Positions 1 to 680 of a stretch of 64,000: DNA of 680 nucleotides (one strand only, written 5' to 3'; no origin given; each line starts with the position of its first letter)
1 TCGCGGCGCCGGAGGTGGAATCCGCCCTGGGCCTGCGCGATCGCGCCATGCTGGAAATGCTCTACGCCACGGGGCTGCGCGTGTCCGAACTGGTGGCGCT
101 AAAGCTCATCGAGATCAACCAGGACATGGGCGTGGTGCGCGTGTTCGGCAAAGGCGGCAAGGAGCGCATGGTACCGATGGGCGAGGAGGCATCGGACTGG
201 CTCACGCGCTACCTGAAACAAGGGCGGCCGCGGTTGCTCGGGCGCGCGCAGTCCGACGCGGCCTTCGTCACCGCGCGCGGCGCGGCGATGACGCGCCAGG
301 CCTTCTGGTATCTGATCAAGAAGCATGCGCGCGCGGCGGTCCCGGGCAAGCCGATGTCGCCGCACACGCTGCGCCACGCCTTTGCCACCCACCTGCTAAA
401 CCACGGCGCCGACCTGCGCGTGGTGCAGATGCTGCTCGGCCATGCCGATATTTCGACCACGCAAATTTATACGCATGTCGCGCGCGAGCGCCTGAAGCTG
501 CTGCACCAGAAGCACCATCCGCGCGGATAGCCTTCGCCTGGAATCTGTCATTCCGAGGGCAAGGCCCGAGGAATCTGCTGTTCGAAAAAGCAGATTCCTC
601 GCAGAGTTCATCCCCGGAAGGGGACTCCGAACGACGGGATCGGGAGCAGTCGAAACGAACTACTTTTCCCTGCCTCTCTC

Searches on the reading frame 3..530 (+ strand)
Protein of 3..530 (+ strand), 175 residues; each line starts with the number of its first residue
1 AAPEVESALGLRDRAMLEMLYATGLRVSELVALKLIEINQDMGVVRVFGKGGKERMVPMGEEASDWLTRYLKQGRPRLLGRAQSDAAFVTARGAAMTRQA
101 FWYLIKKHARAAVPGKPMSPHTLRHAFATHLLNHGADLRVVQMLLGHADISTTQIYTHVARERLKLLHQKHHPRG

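Call 92: search_protein_families(library=pfam, proteins=[window:15-530:+], max_evalue=0.001)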
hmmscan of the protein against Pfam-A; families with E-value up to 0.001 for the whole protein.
window:15-530:+ (171 aa): 1 family
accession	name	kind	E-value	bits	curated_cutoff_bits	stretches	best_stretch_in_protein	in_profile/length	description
PF00589.27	Phage_integrase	-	2.9e-47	161.1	27.1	1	4-158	19-171/172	Phage integrase family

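Call 93: search_protein_families(library=ncbifam, proteins=[window:3-530:+], max_evalue=0.00001)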
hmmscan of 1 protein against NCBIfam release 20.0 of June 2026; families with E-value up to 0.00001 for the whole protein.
window:3-530:+ (175 aa): 11 families
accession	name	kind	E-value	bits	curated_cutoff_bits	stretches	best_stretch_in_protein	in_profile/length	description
NF001399.0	PRK00283.1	subfamily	6.8e-84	281.6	279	1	2-175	125-299/300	tyrosine recombinase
TIGR02225.1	recomb_XerD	equivalog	4.3e-79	265.9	329.6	1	2-174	115-289/290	site-specific tyrosine recombinase XerD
TIGR02224.1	recomb_XerC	equivalog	2.9e-63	214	335.15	1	6-174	123-292/295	tyrosine recombinase XerC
NF002331.0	PRK01287.1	subfamily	7.2e-53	179.8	371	1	3-173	154-326/365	site-specific tyrosine recombinase XerC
NF040815.2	recomb_XerA_Arch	equivalog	6.4e-48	163.6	220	1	10-165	111-260/263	site-specific tyrosine recombinase/integron integrase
NF003462.0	PRK05084.1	equivalog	5.7e-32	110.8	267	1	12-165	196-350/360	tyrosine recombinase XerS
TIGR02249.1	integrase_gron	subfamily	3.3e-31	108.8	265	2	98-161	239-302/315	integron integrase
NF011946.0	PRK15417.1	equivalog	1.5e-22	80.2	435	1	91-161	247-317/337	integron integrase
NF007371.0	PRK09871.1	subfamily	6.4e-18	65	222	1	7-167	22-182/198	tyrosine-type DNA invertase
NF007370.0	PRK09870.1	subfamily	8e-14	51.7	221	1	12-164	33-184/200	tyrosine-type DNA invertase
NF040693.1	recomb_GmtY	equivalog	7.3e-06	25.5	340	0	118-161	391-434/441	gamma-mobile-trio recombinase GmtY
